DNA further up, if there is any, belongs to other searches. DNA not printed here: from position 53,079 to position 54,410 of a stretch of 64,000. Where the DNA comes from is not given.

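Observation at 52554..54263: Unusual fusion of a HAD-IIB sugar-phosphatase-type domain with a HerA/DUF87-like P-loop ATPase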

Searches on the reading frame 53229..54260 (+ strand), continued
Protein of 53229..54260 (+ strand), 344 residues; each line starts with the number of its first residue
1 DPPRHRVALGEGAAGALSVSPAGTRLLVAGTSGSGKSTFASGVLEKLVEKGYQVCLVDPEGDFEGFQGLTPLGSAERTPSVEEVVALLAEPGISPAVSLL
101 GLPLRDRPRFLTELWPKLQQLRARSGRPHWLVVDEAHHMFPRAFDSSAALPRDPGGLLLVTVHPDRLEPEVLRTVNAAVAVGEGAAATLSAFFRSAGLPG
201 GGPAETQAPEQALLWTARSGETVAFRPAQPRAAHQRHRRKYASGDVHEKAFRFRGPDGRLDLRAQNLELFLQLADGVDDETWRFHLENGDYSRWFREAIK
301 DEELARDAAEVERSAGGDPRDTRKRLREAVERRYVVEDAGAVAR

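Call 97: get_annotated_region(hit=H10, flank=8000)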
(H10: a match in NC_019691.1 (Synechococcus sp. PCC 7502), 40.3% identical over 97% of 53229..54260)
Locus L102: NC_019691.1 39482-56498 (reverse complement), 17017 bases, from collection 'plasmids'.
description: Synechococcus sp. PCC 7502 plasmid pSYN7502.01, complete sequence
organism: Synechococcus sp. PCC 7502 (NCBI taxid 1173263)
taxonomy: Bacteria; Cyanobacteriota; Cyanophyceae; Synechococcales; Synechococcaceae; Synechococcus; Synechococcus sp. PCC 7502
host: -; source: -; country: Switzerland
typing (MOB-suite, as given by PLSDB): non-mobilizable; replicon rep_cluster_1716
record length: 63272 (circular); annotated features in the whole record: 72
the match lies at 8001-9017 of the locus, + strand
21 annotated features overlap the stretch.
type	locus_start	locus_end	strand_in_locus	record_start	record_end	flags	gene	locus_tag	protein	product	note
CDS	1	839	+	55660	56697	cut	-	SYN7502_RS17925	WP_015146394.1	hemerythrin domain-containing protein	-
CDS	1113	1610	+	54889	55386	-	-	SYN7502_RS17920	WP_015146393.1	BON domain-containing protein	-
CDS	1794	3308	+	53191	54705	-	-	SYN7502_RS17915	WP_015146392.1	FAD-dependent oxidoreductase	-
CDS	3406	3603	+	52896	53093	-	-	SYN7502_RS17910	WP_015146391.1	rubredoxin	-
CDS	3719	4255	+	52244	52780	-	-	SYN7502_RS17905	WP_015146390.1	Dps family protein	-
CDS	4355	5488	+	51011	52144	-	-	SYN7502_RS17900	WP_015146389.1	alpha/beta hydrolase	-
CDS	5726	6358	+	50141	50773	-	-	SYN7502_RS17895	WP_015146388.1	hypothetical protein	-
CDS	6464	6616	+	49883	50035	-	-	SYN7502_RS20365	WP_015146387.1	hypothetical protein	-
CDS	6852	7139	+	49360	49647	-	-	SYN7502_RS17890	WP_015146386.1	hypothetical protein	-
CDS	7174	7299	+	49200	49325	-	-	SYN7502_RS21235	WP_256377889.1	hypothetical protein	-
CDS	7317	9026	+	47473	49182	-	-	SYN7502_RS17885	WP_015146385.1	HAD-IIB family hydrolase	GO:0008152 - metabolic process [Evidence IEA]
CDS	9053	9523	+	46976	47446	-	-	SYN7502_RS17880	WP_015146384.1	tryptophan-rich sensory protein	-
CDS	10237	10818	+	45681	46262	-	-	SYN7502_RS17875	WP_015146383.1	NAD(P)H-dependent oxidoreductase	-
CDS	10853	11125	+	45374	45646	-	-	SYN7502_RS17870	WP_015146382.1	hypothetical protein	-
CDS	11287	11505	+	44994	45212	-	-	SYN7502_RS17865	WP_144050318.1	hypothetical protein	-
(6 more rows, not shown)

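Call 98: list_cluster_members(proteins=[L101:7317-9026:+, L102:7317-9023:+])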
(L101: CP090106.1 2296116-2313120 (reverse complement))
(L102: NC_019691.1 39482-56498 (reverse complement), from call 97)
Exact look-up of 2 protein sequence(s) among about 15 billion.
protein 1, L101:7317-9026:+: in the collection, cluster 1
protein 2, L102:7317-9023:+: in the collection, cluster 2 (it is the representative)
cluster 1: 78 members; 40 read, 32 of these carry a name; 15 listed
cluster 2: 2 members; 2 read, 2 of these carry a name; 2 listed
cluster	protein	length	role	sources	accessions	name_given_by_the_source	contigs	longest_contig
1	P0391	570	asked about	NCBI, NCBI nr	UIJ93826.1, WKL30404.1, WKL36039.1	HAD-IIB family hydrolase [Sinorhizobium meliloti]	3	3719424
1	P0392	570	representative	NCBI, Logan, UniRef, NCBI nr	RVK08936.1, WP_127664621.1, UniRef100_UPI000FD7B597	HAD-IIB family hydrolase [Sinorhizobium meliloti] | HAD-IIB family hydrolase n=1 Tax=Rhizobium meliloti TaxID=382 RepID=UPI000FD7B597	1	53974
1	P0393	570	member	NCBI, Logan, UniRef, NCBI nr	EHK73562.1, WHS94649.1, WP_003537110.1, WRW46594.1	HAD superfamily hydrolase [Sinorhizobium meliloti CCNWSX0020] | HAD superfamily hydrolase n=2 Tax=Sinorhizobium TaxID=28105 RepID=H0GAU9_RHIML | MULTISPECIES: HAD-IIB family hydrolase [Sinorhizobium]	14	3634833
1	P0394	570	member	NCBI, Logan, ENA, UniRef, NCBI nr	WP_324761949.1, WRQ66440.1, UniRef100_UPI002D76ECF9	HAD-IIB family hydrolase [Sinorhizobium meliloti] | HAD-IIB family hydrolase n=1 Tax=Rhizobium meliloti TaxID=382 RepID=UPI002D76ECF9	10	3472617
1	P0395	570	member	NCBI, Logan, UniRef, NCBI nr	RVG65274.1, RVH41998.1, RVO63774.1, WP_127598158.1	HAD-IIB family hydrolase [Sinorhizobium meliloti] | HAD-IIB family hydrolase n=1 Tax=Rhizobium meliloti TaxID=382 RepID=UPI000FDA5ECB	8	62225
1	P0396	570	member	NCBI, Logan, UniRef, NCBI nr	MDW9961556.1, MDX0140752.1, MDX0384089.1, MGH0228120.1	HAD-IIB family hydrolase [Sinorhizobium meliloti] | HAD-IIB family hydrolase n=1 Tax=Rhizobium meliloti TaxID=382 RepID=UPI00299CF6D7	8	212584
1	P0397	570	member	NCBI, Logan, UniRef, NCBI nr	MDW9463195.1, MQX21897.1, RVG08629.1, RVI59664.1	HAD-IIB family hydrolase [Sinorhizobium meliloti] | HAD-IIB family hydrolase n=1 Tax=Rhizobium meliloti TaxID=382 RepID=UPI000425002E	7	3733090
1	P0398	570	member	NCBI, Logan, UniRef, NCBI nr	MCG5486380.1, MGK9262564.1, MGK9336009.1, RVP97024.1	MAG: HAD-IIB family hydrolase [Sinorhizobium meliloti] | HAD-IIB family hydrolase n=1 Tax=Rhizobium meliloti TaxID=382 RepID=UPI000FD7FF38 | HAD-IIB family hydrolase [Sinorhizobium meliloti]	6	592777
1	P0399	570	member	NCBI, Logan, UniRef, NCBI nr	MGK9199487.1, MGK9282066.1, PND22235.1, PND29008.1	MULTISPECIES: HAD-IIB family hydrolase [Sinorhizobium] | HAD-IIB family hydrolase n=1 Tax=Sinorhizobium TaxID=28105 RepID=UPI00035DDCBA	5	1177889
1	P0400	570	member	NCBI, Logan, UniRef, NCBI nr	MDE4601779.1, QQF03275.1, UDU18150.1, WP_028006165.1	HAD-IIB family hydrolase [Sinorhizobium meliloti] | HAD-IIB family hydrolase n=1 Tax=Rhizobium meliloti TaxID=382 RepID=UPI0003FDFD9D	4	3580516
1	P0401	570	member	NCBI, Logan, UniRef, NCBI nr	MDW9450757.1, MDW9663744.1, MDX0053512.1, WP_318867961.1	HAD-IIB family hydrolase [Sinorhizobium meliloti] | HAD-IIB family hydrolase n=1 Tax=Rhizobium meliloti TaxID=382 RepID=UPI00299DAD15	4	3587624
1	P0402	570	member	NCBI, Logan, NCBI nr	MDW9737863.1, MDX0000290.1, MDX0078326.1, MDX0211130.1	HAD-IIB family hydrolase [Sinorhizobium meliloti]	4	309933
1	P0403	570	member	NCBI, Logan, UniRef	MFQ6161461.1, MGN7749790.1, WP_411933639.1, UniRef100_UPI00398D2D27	HAD-IIB family hydrolase [Sinorhizobium meliloti] | HAD-IIB family hydrolase n=1 Tax=Sinorhizobium TaxID=28105 RepID=UPI00398D2D27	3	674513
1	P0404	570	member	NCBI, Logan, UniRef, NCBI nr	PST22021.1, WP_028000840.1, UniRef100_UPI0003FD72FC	DUF87 domain-containing protein [Mesorhizobium plurifarium] | HAD-IIB family hydrolase n=1 Tax=Sinorhizobium arboris TaxID=76745 RepID=UPI0003FD72FC | HAD-IIB family hydrolase [Sinorhizobium arboris]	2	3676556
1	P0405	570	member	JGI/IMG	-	HAD superfamily hydrolase (TIGR01484 family)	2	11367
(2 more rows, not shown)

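Call 100: get_annotated_region(hit=H3, flank=7000)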
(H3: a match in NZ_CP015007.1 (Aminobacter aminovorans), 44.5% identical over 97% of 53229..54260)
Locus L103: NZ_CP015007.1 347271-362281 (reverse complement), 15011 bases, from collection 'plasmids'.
description: Aminobacter aminovorans strain KCTC 2477 plasmid pAA02, complete sequence
organism: Aminobacter aminovorans (NCBI taxid 83263)
taxonomy: Bacteria; Pseudomonadota; Alphaproteobacteria; Hyphomicrobiales; Phyllobacteriaceae; Aminobacter; Aminobacter aminovorans
host: -; source: cell culture,soil; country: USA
typing (MOB-suite, as given by PLSDB): non-mobilizable; mating-pair formation MPF_T
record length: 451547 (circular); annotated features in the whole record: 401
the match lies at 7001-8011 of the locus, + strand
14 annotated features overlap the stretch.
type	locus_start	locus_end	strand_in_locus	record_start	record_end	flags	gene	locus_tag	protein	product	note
CDS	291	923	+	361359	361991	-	-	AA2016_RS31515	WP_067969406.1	DUF6766 family protein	-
CDS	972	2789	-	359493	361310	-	-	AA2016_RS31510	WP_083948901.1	trehalose-6-phosphate synthase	-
CDS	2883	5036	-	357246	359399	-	-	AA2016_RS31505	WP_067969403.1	amylo-alpha-1,6-glucosidase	-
CDS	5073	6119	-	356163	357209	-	-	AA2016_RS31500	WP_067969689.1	glycosyltransferase family 4 protein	-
CDS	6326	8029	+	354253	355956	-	-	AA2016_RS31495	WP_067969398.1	HAD hydrolase family protein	-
CDS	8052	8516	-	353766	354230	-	-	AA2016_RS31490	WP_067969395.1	NUDIX hydrolase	-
CDS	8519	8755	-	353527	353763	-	-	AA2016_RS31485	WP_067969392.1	hypothetical protein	-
CDS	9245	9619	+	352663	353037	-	-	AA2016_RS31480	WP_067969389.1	PRC-barrel domain-containing protein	GO:0019684 - photosynthesis, light reaction [Evidence IEA]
CDS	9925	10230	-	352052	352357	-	-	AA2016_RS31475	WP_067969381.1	plasmid stabilization protein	-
CDS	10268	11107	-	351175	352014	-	-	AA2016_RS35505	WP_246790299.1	DUF427 domain-containing protein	-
CDS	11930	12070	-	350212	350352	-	-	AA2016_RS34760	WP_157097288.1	hypothetical protein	-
CDS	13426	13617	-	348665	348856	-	-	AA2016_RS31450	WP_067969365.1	DUF3606 domain-containing protein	-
CDS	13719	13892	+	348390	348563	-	-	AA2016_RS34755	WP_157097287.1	hypothetical protein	-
CDS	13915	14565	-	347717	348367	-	-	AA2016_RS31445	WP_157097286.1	hypothetical protein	-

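Call 101: get_annotated_region(hit=H8, flank=7000)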
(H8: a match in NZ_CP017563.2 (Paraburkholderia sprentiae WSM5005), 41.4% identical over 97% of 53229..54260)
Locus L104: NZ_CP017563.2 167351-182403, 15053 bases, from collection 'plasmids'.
description: Paraburkholderia sprentiae WSM5005 plasmid pl1WSM5005, complete sequence
organism: Paraburkholderia sprentiae WSM5005 (NCBI taxid 754502)
taxonomy: Bacteria; Pseudomonadota; Betaproteobacteria; Burkholderiales; Burkholderiaceae; Paraburkholderia; Paraburkholderia sprentiae; Paraburkholderia sprentiae WSM5005
host: -; source: Lebeckia ambigua,root nodule; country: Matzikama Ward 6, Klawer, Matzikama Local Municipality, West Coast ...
typing (MOB-suite, as given by PLSDB): non-mobilizable
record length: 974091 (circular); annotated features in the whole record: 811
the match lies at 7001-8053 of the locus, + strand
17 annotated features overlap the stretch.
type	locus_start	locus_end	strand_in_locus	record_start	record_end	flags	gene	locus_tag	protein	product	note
CDS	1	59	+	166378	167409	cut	-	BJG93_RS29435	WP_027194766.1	glycosyltransferase family 4 protein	-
CDS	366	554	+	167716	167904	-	-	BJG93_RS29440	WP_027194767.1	hypothetical protein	-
CDS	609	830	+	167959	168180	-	-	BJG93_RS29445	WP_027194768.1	DUF2795 domain-containing protein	-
CDS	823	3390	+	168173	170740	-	-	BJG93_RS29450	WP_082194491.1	membrane-bound PQQ-dependent dehydrogenase, glucose/quinate/shikimate family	-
CDS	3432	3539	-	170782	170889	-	-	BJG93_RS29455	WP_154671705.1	hypothetical protein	-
CDS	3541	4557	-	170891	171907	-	cydB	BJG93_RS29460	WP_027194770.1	cytochrome d ubiquinol oxidase subunit II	-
CDS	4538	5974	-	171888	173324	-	-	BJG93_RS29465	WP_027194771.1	cytochrome ubiquinol oxidase subunit I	GO:0019646 - aerobic electron transport chain [Evidence IEA]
CDS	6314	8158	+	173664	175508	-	-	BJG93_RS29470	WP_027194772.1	HAD hydrolase family protein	-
CDS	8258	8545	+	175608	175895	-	-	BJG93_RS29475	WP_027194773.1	hypothetical protein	-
CDS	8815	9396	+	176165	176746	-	-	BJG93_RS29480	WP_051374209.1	hypothetical protein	-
CDS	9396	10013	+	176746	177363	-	-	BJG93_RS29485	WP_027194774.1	type VI secretion system amidase effector protein Tae4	-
CDS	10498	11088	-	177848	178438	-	-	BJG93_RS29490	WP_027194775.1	hemerythrin domain-containing protein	-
CDS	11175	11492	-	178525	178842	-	-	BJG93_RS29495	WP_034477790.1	hypothetical protein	-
CDS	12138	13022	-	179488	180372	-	-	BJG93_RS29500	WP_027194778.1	manganese catalase family protein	-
CDS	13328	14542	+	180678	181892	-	hmpA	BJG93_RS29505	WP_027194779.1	NO-inducible flavohemoprotein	GO:0051409 - response to nitrosative stress [Evidence IEA]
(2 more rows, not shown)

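Call 102: get_annotated_region(hit=H9, flank=7000)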
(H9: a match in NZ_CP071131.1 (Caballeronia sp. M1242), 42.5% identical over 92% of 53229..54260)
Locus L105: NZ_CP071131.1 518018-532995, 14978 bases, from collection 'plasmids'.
description: Caballeronia sp. M1242 plasmid unnamed2, complete sequence
organism: Caballeronia sp. M1242 (NCBI taxid 2814653)
taxonomy: Bacteria; Pseudomonadota; Betaproteobacteria; Burkholderiales; Burkholderiaceae; Caballeronia; Caballeronia sp. M1242
host: -; source: Homo sapiens,ETA; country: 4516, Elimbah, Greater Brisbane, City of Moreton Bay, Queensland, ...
typing (MOB-suite, as given by PLSDB): non-mobilizable
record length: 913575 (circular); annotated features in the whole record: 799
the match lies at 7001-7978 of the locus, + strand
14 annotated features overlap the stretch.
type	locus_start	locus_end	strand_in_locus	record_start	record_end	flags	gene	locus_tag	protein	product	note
CDS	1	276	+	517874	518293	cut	-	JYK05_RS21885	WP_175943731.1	hypothetical protein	-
CDS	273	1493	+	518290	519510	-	-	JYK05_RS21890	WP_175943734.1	Nramp family divalent metal transporter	GO:0055085 - transmembrane transport [Evidence IEA]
CDS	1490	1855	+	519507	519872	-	-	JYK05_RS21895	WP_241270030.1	hypothetical protein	-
CDS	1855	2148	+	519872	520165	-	-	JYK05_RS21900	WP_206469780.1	PRC-barrel domain-containing protein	GO:0019684 - photosynthesis, light reaction [Evidence IEA]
CDS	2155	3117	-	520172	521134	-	-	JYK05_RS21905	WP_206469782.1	alpha/beta hydrolase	-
CDS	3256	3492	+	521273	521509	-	-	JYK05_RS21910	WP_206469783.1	MARCKS-like protein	-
CDS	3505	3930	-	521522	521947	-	-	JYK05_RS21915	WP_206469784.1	CBS domain-containing protein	-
CDS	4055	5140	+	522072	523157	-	-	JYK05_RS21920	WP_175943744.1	glycosyltransferase family 4 protein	-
CDS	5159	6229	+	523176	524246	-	-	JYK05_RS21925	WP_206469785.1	glycosyltransferase family 4 protein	-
CDS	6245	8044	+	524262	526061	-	-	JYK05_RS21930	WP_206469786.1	HAD family hydrolase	-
CDS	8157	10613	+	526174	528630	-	-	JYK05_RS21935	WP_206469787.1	glucose/quinate/shikimate family membrane-bound PQQ-dependent dehydrogenase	-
CDS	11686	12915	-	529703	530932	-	-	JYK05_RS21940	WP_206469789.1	YihY/virulence factor BrkB family protein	-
CDS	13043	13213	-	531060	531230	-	-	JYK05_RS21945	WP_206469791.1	hypothetical protein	-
CDS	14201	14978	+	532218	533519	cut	-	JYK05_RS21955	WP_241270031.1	glycosyl hydrolase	-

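Call 103: get_annotated_region(hit=H11, flank=7000)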
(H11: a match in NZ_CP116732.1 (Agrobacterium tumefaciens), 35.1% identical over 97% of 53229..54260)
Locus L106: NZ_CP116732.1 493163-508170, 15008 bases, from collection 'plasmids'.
description: Agrobacterium tumefaciens strain FPH-AT4 plasmid pAtFPH-AT4a, complete sequence
organism: Agrobacterium tumefaciens (NCBI taxid 358)
taxonomy: Bacteria; Pseudomonadota; Alphaproteobacteria; Hyphomicrobiales; Rhizobiaceae; Agrobacterium; Agrobacterium tumefaciens
host: -; source: Gaillardia,cell culture; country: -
typing (MOB-suite, as given by PLSDB): non-mobilizable; mating-pair formation MPF_T
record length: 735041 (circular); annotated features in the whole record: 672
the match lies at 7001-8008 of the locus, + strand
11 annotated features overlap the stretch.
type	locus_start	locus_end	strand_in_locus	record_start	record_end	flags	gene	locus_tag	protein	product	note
CDS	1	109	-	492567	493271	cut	-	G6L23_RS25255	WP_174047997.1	CBS domain-containing protein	-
CDS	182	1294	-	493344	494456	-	-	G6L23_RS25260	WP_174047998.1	ABC transporter permease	-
CDS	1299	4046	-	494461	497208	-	rbbA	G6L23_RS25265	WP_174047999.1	ribosome-associated ATPase/putative transporter RbbA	GO:0055085 - transmembrane transport [Evidence IEA]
CDS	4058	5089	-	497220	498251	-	-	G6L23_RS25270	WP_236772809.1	HlyD family efflux transporter periplasmic adaptor subunit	-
CDS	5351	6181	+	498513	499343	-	-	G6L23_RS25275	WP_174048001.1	universal stress protein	-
CDS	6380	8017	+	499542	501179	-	-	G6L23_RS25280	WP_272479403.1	HAD hydrolase family protein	-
CDS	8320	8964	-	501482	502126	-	-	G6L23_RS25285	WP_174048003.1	CBS domain-containing protein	-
CDS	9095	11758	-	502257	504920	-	-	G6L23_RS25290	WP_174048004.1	HAD-IC family P-type ATPase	-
CDS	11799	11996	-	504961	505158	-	-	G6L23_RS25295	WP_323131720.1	TraR/DksA C4-type zinc finger protein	-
CDS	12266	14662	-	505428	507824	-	-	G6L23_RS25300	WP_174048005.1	phosphoketolase family protein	-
CDS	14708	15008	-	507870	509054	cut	-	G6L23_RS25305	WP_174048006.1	acetate/propionate family kinase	-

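Call 105: search_protein_families(library=pfam, proteins=[L105:4055-5137:+, L105:5159-6226:+, L103:5076-6119:-, L103:975-2789:-, L103:2886-5036:-, L103:8055-8516:-, L105:3508-3930:-], max_evalue=0.001)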
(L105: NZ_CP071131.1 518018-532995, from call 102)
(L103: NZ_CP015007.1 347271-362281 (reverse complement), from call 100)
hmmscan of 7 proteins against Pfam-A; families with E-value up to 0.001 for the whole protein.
L105:4055-5137:+ (361 aa): 5 families
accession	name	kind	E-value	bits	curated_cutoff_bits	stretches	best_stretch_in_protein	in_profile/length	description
PF13692.12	Glyco_trans_1_4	-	1.4e-21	77.7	27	1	173-307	3-138/142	Glycosyl transferases group 1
PF00534.26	Glycos_transf_1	-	2.1e-21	76.6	26.4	1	169-308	13-155/172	Glycosyl transferases group 1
PF13439.12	Glyco_transf_4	-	1.4e-08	35.4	28.5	1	21-119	4-108/170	Glycosyltransferase Family 4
PF13579.12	Glyco_trans_4_4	-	1e-07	32.9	29.7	1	20-120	2-107/158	Glycosyl transferase 4-like domain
PF20706.3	GT4-conflict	-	0.00092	18.7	26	0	243-307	278-338/385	Family 4 Glycosyltransferase in conflict systems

L105:5159-6226:+ (356 aa): 6 families
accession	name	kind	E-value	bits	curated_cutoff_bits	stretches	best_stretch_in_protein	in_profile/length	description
PF00534.26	Glycos_transf_1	-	4.3e-19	69.1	26.4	1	174-309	18-158/172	Glycosyl transferases group 1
PF13692.12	Glyco_trans_1_4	-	1.6e-17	64.6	27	1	173-306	3-139/142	Glycosyl transferases group 1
PF13439.12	Glyco_transf_4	-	1.4e-12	48.4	28.5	1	18-129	1-117/170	Glycosyltransferase Family 4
PF13579.12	Glyco_trans_4_4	-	1.4e-09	38.9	29.7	1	19-130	1-116/158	Glycosyl transferase 4-like domain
PF20706.3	GT4-conflict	-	0.00014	21.4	26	0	242-287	279-323/385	Family 4 Glycosyltransferase in conflict systems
PF13524.12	Glyco_trans_1_2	-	0.0008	19.8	25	0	263-330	68-141/144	Glycosyl transferase-like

L103:5076-6119:- (348 aa): 5 families
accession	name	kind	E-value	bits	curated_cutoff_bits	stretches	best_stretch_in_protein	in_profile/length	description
PF00534.26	Glycos_transf_1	-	4e-23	82.3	26.4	1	175-303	15-148/172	Glycosyl transferases group 1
PF13692.12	Glyco_trans_1_4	-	5.8e-18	65.9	27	1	177-310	3-139/142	Glycosyl transferases group 1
PF13439.12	Glyco_transf_4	-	1.8e-12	48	28.5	1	18-132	1-117/170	Glycosyltransferase Family 4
PF13579.12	Glyco_trans_4_4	-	1.1e-08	36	29.7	1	19-123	1-107/158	Glycosyl transferase 4-like domain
PF20706.3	GT4-conflict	-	0.00034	20.1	26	0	243-315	276-344/385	Family 4 Glycosyltransferase in conflict systems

L103:975-2789:- (605 aa): 2 families
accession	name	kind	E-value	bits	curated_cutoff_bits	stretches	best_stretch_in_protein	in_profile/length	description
PF00982.27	Glyco_transf_20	-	6.9e-124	414.6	32.5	1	92-557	3-472/473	Glycosyltransferase family 20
PF13692.12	Glyco_trans_1_4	-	3.2e-05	24.7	27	1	449-522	68-140/142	Glycosyl transferases group 1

L103:2886-5036:- (717 aa): 5 families
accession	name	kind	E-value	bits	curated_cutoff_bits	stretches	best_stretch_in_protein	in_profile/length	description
PF14742.11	GDE_N_bis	-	8.3e-54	182.7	22.1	1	32-211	1-187/194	N-terminal domain of (some) glycogen debranching enzymes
PF22422.2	MGH1-like_GH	-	2.5e-26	93.5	27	1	300-604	10-328/356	Mannosylglycerate hydrolase MGH1-like glycoside hydrolase domain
PF06202.20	GDE_C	-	2e-08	34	21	1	285-642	19-364/367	Amylo-alpha-1,6-glucosidase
PF17167.11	Glyco_hydro_94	-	9.9e-07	28.2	27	1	297-502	54-250/420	Glycosyl hydrolase 94 superfamily, catalytic domain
PF17389.8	Bac_rhamnosid6H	-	0.00045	20.1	24.5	1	367-503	100-221/339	Bacterial alpha-L-rhamnosidase 6 hairpin glycosidase domain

L103:8055-8516:- (154 aa): 0 families

L105:3508-3930:- (141 aa): 1 family
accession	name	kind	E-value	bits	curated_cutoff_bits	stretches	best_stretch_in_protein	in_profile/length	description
PF00571.33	CBS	-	8.5e-26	90.5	24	2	4-54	1-52/57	CBS domain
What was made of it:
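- Caballeronia has a GT4-GT4-(this gene) operon with 16-19 bp gaps (calls 102, 105). In Aminobacter, GT20 trehalose-6-phosphate synthase, a glycoside hydrolase and a GT4 gene are transcribed divergently from this gene (calls 100, 105).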
